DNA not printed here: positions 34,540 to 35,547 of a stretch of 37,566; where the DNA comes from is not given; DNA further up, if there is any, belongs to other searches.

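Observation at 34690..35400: Stand-alone, diverged copy of the terminase large-subunit nuclease domain in the replication module, with catalytic acidic residues altered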

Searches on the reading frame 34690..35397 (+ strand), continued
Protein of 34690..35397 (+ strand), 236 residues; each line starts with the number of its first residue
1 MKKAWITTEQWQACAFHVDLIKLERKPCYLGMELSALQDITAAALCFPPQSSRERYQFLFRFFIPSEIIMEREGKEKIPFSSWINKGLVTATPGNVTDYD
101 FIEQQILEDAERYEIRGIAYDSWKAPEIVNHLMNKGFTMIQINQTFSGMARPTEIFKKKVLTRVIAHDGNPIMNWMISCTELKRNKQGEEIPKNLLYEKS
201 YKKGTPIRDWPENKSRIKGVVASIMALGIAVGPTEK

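Call 51: find_homologous_proteins(query=A2, max_evalue=1e-10)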
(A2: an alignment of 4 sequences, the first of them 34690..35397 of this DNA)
Query A2 (4 sequences) (236 aa, profile of the alignment): 68 proteins with E <= 1e-10 among 8000 candidates.
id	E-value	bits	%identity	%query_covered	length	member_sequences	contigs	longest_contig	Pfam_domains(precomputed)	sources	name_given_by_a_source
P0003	4.2e-129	446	60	98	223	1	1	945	PF20441.4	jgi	-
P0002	1.5e-125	435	60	100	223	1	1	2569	PF20441.4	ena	-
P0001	8.1e-123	426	100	100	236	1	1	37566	PF20441.4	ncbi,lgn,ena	-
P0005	5.2e-122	423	54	98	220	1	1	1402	PF20441.4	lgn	-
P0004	1.3e-92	327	56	96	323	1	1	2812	PF20441.4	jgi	jgi:phage terminase large subunit-like protein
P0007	2.8e-83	297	55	87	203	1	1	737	PF20441.4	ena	-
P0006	6.8e-82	292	49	96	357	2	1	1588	PF20441.4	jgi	jgi:phage terminase large subunit-like protein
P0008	8.0e-79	282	50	90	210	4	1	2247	PF20441.4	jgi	jgi:phage terminase large subunit-like protein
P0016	2.5e-72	261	43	96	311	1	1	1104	PF20441.4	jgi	jgi:phage terminase large subunit-like protein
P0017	4.8e-72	260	44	98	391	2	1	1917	PF20441.4,PF03354.22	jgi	-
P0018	1.9e-70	255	43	93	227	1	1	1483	PF20441.4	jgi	jgi:phage terminase large subunit-like protein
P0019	1.1e-65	239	42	96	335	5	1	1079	PF20441.4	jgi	jgi:phage terminase large subunit-like protein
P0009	8.5e-64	233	42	95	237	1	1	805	PF20441.4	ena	-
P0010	1.3e-63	232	53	73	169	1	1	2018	PF20441.4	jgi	-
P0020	5.6e-63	230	39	96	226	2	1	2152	PF20441.4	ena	-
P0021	4.3e-62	227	46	74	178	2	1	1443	PF20441.4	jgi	jgi:phage terminase large subunit-like protein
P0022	1.9e-55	206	41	99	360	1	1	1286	PF20441.4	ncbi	-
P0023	7.3e-52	194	38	87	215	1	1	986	PF20441.4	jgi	-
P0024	2.5e-51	192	33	96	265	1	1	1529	PF20441.4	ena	-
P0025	1.4e-50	190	35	99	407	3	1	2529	PF20441.4,PF03354.22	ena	-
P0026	7.0e-49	184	34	97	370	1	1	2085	PF20441.4,PF03354.22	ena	-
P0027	1.4e-48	183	34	87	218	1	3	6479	PF20441.4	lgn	-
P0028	1.1e-46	177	38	96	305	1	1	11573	PF20441.4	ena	-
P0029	2.0e-45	173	33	87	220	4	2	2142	PF20441.4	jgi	jgi:phage terminase large subunit-like protein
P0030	3.0e-45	172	32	88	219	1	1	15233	PF20441.4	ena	-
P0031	1.6e-44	170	31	94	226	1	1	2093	PF20441.4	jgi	jgi:phage terminase large subunit-like protein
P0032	5.1e-44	168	31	96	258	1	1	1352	PF20441.4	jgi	jgi:phage terminase large subunit-like protein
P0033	5.9e-44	168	33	94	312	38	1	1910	PF20441.4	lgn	-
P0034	1.4e-43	167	31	87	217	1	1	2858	PF20441.4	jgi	jgi:phage terminase large subunit-like protein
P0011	3.0e-43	166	44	65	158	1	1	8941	PF20441.4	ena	-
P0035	5.5e-43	165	32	94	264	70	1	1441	PF20441.4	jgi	-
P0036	1.4e-42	163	32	94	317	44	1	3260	PF20441.4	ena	-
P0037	1.6e-42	163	32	96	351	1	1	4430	PF20441.4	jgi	jgi:phage terminase large subunit-like protein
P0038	2.5e-42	163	33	94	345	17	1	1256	PF20441.4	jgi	jgi:phage terminase large subunit-like protein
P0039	2.2e-41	160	31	87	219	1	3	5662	PF20441.4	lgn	-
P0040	4.4e-41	159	31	87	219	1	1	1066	PF20441.4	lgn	-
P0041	1.6e-40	157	35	83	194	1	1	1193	PF20441.4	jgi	jgi:phage terminase large subunit-like protein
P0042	7.2e-39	151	28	94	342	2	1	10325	PF20441.4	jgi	jgi:phage terminase large subunit-like protein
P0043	5.7e-38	148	34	83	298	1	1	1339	PF20441.4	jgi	jgi:phage terminase large subunit-like protein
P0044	3.8e-37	146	30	98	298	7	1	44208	PF20441.4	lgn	-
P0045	6.8e-36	142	32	87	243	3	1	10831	PF20441.4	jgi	jgi:phage terminase large subunit-like protein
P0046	1.1e-35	141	31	96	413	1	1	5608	PF20441.4,PF03354.22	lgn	-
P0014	1.3e-34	137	37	72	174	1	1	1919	PF20441.4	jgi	-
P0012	8.4e-34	135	32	96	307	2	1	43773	PF20441.4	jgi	jgi:phage terminase large subunit-like protein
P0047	2.0e-31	127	35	67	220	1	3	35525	PF20441.4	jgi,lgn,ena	-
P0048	8.6e-31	125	31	83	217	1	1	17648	PF20441.4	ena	-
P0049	5.0e-30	122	37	70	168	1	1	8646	PF20441.4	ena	-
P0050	1.6e-29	121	33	78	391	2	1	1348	PF20441.4,PF03354.22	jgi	jgi:phage terminase large subunit-like protein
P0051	2.0e-29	120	32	68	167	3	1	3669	PF20441.4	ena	-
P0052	2.1e-28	117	35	65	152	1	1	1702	PF20441.4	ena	-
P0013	3.3e-27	113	32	78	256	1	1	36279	PF20441.4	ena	-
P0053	7.3e-27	112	33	63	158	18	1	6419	PF20441.4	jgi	jgi:phage terminase large subunit-like protein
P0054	9.2e-27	112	35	64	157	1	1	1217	PF20441.4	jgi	jgi:phage terminase large subunit-like protein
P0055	2.0e-25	107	25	89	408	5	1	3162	PF20441.4,PF03354.22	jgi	jgi:phage terminase large subunit-like protein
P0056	6.3e-25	106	28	84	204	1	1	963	PF20441.4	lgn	-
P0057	7.4e-25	106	38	57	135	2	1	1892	PF20441.4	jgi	-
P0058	9.2e-25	105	26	97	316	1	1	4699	PF20441.4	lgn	-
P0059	5.7e-24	103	39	59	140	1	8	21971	PF20441.4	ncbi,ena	-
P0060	9.0e-24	102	36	57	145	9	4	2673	PF20441.4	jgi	jgi:phage terminase large subunit-like protein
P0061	6.6e-22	96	27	88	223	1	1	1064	PF20441.4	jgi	jgi:phage terminase large subunit-like protein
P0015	8.9e-22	95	34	61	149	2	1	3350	PF20441.4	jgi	-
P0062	1.9e-21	94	28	89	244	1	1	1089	PF20441.4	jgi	jgi:phage terminase large subunit-like protein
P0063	3.7e-21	93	42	44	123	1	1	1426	PF20441.4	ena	-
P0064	3.8e-21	93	24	98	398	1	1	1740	PF20441.4,PF03354.22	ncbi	-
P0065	1.0e-19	89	34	59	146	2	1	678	PF20441.4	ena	-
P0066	2.1e-18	84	30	61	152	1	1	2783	PF20441.4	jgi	jgi:phage terminase large subunit-like protein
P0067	4.7e-17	80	26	87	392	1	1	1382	PF20441.4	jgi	jgi:phage terminase large subunit-like protein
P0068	9.0e-15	73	32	51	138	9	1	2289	PF20441.4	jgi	jgi:phage terminase large subunit-like protein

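Call 53: find_encoding_contigs(protein=P0030, flank=6000, max_places=2)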
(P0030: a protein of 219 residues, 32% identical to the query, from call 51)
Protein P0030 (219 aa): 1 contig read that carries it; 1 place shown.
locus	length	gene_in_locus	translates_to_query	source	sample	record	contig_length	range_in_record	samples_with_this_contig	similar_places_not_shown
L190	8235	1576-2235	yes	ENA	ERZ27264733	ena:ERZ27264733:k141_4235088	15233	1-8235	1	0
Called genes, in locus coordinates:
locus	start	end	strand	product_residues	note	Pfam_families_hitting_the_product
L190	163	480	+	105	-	PF05119:Terminase_4 (faint)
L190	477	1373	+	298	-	PF03354:TerL_ATPase, PF03237:Terminase_6N, PF20441:TerL_nuclease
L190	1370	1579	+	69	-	-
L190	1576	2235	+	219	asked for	PF20441:TerL_nuclease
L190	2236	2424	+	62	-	-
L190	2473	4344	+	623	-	PF04586:Peptidase_S78, PF05065:Phage_capsid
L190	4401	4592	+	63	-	-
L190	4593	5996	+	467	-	PF04860:Phage_portal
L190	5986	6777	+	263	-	PF01391:Collagen (weak)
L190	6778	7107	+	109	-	PF05135:Phage_connect_1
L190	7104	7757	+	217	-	-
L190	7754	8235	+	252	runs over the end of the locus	-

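Call 54: find_encoding_contigs(protein=P0047, flank=6000, max_places=2)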
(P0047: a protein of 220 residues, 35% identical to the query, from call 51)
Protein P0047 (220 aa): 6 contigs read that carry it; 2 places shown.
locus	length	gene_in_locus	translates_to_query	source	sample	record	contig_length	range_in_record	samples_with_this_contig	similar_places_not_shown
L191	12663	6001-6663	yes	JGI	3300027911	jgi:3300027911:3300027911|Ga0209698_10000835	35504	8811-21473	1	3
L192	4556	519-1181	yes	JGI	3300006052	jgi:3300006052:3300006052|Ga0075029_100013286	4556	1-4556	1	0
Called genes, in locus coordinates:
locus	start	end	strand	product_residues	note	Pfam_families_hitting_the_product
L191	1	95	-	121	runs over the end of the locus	-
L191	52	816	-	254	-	PF00239:Resolvase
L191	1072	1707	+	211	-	-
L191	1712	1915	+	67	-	-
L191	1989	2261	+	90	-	-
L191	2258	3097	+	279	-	PF00413:Peptidase_M10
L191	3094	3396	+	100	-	-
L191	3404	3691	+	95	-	-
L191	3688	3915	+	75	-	-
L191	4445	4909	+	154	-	PF05119:Terminase_4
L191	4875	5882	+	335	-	PF03354:TerL_ATPase, PF20441:TerL_nuclease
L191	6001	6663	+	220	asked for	PF20441:TerL_nuclease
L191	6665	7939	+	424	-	PF04860:Phage_portal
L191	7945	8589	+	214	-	PF04586:Peptidase_S78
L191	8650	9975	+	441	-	PF05065:Phage_capsid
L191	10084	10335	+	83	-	-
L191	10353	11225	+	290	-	PF05135:Phage_connect_1 (weak)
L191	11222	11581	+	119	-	PF05521:Phage_HCP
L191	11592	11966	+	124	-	-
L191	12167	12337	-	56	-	-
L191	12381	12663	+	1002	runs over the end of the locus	PF13927:Ig_3 (faint), PF13472:Lipase_GDSL_2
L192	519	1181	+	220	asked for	PF20441:TerL_nuclease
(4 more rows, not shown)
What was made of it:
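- On Split terL (C-terminal half): The examples L190 and L191 show that arrangement (calls 53, 54).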

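Call 55: list_cluster_members(proteins=[P0001, P0002, P0005])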
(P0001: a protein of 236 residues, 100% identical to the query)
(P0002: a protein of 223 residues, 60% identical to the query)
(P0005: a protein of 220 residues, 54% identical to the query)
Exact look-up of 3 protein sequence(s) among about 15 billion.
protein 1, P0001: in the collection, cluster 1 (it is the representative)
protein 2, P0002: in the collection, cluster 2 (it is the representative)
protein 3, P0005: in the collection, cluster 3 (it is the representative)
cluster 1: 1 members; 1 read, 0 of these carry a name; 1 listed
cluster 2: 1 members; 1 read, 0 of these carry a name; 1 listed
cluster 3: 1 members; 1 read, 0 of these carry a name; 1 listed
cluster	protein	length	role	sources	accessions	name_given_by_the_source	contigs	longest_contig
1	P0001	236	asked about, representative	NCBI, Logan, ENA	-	-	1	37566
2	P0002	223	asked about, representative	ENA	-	-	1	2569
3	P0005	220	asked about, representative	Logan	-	-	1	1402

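Call 56: search_protein_representatives(alignment_id=A2)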
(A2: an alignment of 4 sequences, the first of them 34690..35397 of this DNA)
Query: 4 sequences, 223 profile positions. Proteins with E-value up to 0.001 (for the whole library): 9197; up to 1e-10: 6287; up to 1e-30: 1365. The best 150 are listed.
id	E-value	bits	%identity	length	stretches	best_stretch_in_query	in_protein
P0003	1.3e-129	446.4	-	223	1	1-223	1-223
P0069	1.5e-75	269.6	-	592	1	4-222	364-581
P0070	9.2e-70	250.7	-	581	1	3-221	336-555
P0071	4.6e-68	245.1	-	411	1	3-220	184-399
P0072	2.6e-63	229.6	-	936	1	3-221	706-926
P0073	1.3e-62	227.3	-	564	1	4-220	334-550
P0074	1.9e-62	226.8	-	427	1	3-219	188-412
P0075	3.3e-60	219.5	-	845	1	4-220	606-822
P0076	5.3e-60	218.8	-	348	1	4-222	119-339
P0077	5.4e-59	215.5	-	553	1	4-217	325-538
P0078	1.0e-58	214.6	-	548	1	4-222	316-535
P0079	6.0e-58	212.1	-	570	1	3-222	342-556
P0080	4.8e-57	209.1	-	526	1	4-218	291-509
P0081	6.7e-56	205.4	-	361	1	3-213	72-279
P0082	4.0e-55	202.8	-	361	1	4-221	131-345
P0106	1.2e-51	191.5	-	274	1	4-220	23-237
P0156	1.2e-48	181.7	-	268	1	1-217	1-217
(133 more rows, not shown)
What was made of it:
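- The family is too rare for a broadly useful counter-defence (call 56).
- Tried and rejected: The exhaustive HMM search shows a single 50% cluster (call 56).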

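Call 59: find_encoding_contigs(protein=P0106, flank=8000, max_places=3)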
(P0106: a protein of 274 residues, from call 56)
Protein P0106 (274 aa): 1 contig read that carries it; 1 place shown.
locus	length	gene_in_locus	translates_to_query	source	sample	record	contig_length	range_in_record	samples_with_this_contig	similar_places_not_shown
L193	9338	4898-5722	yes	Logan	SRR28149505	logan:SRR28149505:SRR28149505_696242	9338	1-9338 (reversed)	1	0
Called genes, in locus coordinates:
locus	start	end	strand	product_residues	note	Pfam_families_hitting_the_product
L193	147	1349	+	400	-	PF00589:Phage_integrase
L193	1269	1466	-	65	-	-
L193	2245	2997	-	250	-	PF07505:DUF5131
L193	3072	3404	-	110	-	-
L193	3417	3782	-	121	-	-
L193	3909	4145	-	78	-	-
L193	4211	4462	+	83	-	-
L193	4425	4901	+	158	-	-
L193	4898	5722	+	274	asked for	PF20441:TerL_nuclease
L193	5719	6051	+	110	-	-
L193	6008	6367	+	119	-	-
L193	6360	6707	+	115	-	-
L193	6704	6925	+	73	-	-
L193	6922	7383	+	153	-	PF05866:RusA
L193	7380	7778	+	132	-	-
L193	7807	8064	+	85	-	-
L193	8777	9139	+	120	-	-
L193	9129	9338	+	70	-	?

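Call 60: find_encoding_contigs(protein=P0156, flank=8000, max_places=3)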
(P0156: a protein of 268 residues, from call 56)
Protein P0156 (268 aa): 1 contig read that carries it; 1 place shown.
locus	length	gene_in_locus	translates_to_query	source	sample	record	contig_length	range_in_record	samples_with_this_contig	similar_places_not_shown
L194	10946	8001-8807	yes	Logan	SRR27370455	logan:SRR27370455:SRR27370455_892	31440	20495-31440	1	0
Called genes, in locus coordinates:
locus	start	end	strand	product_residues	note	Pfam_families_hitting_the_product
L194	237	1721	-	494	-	PF01420:Methylase_S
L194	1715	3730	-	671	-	PF13588:HSDR_N_2, PF02384:N6_Mtase, PF01170:UPF0020 (faint), PF20473:MmeI_Mtase (weak), PF07669:Eco57I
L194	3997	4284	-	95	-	-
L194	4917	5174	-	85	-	-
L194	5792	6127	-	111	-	-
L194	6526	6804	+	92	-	-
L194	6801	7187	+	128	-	-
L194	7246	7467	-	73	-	-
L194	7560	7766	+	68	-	-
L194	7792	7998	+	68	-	-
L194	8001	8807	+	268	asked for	PF20441:TerL_nuclease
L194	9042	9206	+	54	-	-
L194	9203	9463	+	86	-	-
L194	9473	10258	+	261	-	PF02384:N6_Mtase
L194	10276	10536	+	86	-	-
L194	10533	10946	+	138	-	?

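Call 65: find_homologous_proteins(query=A6, max_evalue=1e-20)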
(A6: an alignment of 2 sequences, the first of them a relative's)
Query A6 (2 sequences) (274 aa, profile of the alignment): 57 proteins with E <= 1e-20 among 5659 candidates.
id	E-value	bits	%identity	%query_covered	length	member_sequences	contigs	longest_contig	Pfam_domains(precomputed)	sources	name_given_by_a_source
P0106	2.9e-160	550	100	100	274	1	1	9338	PF20441.4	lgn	-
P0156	1.1e-153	529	34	77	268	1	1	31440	PF20441.4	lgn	-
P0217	2.1e-51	193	37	84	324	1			PF20441.4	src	-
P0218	4.6e-51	192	37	83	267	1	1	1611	PF20441.4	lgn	-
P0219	4.5e-49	185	37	82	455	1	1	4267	PF20441.4,PF03354.22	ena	-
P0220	1.8e-48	183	35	81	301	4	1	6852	PF20441.4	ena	-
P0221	4.9e-48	182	36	81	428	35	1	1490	PF20441.4,PF03354.22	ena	-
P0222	5.7e-45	172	33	90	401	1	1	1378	PF20441.4,PF03354.22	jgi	jgi:phage terminase large subunit-like protein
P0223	8.8e-44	168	34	77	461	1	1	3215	PF20441.4,PF03354.22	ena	-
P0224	1.2e-43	167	35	82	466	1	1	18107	PF20441.4,PF03354.22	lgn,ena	-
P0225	2.8e-43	166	29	80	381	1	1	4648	PF20441.4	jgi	jgi:phage terminase large subunit-like protein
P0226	2.5e-42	163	36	81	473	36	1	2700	PF20441.4,PF03354.22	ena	-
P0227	3.4e-42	163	35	76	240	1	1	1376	PF20441.4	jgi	jgi:phage terminase large subunit-like protein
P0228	8.9e-42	161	33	81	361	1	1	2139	PF20441.4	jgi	jgi:phage terminase large subunit-like protein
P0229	1.2e-41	161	32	77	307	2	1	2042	PF20441.4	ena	-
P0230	5.3e-41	159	31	82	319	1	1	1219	PF20441.4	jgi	jgi:phage terminase large subunit-like protein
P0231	2.1e-40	157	29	82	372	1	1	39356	PF20441.4,PF03354.22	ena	-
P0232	2.3e-40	157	32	80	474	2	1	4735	PF20441.4,PF03354.22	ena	-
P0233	2.8e-40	156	29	80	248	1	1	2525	PF20441.4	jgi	-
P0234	7.5e-40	155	31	80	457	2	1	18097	PF20441.4,PF03354.22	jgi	jgi:phage terminase large subunit-like protein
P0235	3.7e-39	153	34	69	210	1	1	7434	PF20441.4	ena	-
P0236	2.4e-38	150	33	88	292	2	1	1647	PF20441.4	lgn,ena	-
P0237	3.4e-38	149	29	82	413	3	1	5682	PF20441.4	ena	-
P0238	8.0e-38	148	33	81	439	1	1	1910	PF20441.4,PF03354.22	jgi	jgi:phage terminase large subunit-like protein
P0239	1.3e-37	148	32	72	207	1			PF20441.4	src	-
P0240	1.9e-36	144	33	60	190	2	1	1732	PF20441.4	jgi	jgi:phage terminase large subunit-like protein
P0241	3.3e-36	143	32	61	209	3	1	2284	PF20441.4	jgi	-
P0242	7.6e-36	142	33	78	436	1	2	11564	PF20441.4,PF03354.22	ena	-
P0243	1.1e-35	141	29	81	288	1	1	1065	PF20441.4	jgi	jgi:phage terminase large subunit-like protein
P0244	3.5e-35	140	31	85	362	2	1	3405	PF20441.4,PF03354.22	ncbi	-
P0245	1.5e-34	138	29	78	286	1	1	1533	PF20441.4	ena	-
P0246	5.7e-34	136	32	71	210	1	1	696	PF20441.4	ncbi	-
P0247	1.5e-33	134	32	81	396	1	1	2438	PF20441.4,PF03354.22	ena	-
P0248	6.9e-33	132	32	70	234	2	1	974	PF20441.4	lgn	-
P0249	2.6e-32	130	30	85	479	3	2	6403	PF20441.4,PF03354.22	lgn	-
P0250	3.6e-32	130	36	53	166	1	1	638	PF20441.4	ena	-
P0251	5.9e-32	129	29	71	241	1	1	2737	PF20441.4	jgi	jgi:phage terminase large subunit-like protein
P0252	7.5e-32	129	31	73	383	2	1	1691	PF20441.4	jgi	jgi:phage terminase large subunit-like protein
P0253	4.7e-31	126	29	78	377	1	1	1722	PF20441.4,PF03354.22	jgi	-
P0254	3.8e-30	123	29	78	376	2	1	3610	PF20441.4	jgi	jgi:phage terminase large subunit-like protein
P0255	5.5e-30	123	28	78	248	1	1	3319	PF20441.4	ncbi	-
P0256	1.2e-29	121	28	83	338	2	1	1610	PF20441.4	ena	-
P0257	5.3e-29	119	33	60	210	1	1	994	PF20441.4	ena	-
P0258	1.7e-28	118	36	51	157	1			PF20441.4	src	-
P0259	7.6e-28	116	32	59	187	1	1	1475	PF20441.4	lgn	-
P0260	1.3e-27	115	32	62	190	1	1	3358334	PF20441.4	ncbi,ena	-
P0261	1.1e-26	112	26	81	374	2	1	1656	PF20441.4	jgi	jgi:phage terminase large subunit-like protein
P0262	3.2e-26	110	30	69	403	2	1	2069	PF20441.4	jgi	jgi:phage terminase large subunit-like protein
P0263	4.5e-25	106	27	67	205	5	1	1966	PF20441.4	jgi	jgi:phage terminase large subunit-like protein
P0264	5.4e-25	106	32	53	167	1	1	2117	PF20441.4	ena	-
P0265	6.3e-25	106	28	72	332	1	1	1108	PF20441.4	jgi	jgi:phage terminase large subunit-like protein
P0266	8.3e-25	106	29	72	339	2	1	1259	PF20441.4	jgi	jgi:phage terminase large subunit-like protein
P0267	2.8e-23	101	28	72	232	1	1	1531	PF20441.4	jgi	-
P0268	3.4e-23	100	32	47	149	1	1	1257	PF20441.4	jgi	jgi:phage terminase large subunit-like protein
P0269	6.0e-23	99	28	57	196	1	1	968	PF20441.4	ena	-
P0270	1.0e-22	99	29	60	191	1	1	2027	PF20441.4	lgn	-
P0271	4.6e-22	97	28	49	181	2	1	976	PF20441.4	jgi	jgi:phage terminase large subunit-like protein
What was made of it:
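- Tried and rejected: P0106 and P0156 have no close relatives (call 65).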

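Call 71: search_protein_families(library=pfam, proteins=[L193:4347-4898:+, L193:5719-6048:+, L193:6008-6364:+, L193:6360-6704:+, L194:7792-7995:+, L194:9203-9460:+, L002:1-504:+], max_evalue=0.01)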
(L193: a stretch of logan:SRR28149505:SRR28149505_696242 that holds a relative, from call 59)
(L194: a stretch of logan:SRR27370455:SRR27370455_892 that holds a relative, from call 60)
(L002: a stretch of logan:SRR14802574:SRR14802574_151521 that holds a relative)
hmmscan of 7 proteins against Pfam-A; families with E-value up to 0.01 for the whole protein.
L193:4347-4898:+ (184 aa): 4 families
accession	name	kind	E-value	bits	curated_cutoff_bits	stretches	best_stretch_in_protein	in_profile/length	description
PF08281.18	Sigma70_r4_2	-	0.00051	20.1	25.7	1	31-55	26-50/54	Sigma-70, region 4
PF13384.12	HTH_23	-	0.00056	20.1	24.6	1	19-53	6-39/50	Homeodomain-like domain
PF06056.18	Terminase_5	-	0.0021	18.4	20.3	1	31-73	13-55/58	Putative ATPase subunit of terminase (gpP-like)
PF00196.25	GerE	-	0.0092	16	23.5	0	30-52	16-38/57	Bacterial regulatory proteins, luxR family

L193:5719-6048:+ (110 aa): 0 families

L193:6008-6364:+ (119 aa): 0 families

L193:6360-6704:+ (115 aa): 0 families

L194:7792-7995:+ (68 aa): 0 families

L194:9203-9460:+ (86 aa): 0 families

L002:1-504:+ (168 aa): 3 families
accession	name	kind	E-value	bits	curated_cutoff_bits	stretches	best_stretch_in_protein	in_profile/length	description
PF08271.17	Zn_Ribbon_TF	-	0.0005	20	29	1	105-132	1-30/43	TFIIB zinc-binding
PF09723.15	Zn_ribbon_8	-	0.0007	20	34.4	0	121-136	5-20/41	Zinc ribbon domain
PF14803.11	Zn_ribbon_Nudix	-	0.005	17.2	25.6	0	93-111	11-29/34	Nudix N-terminal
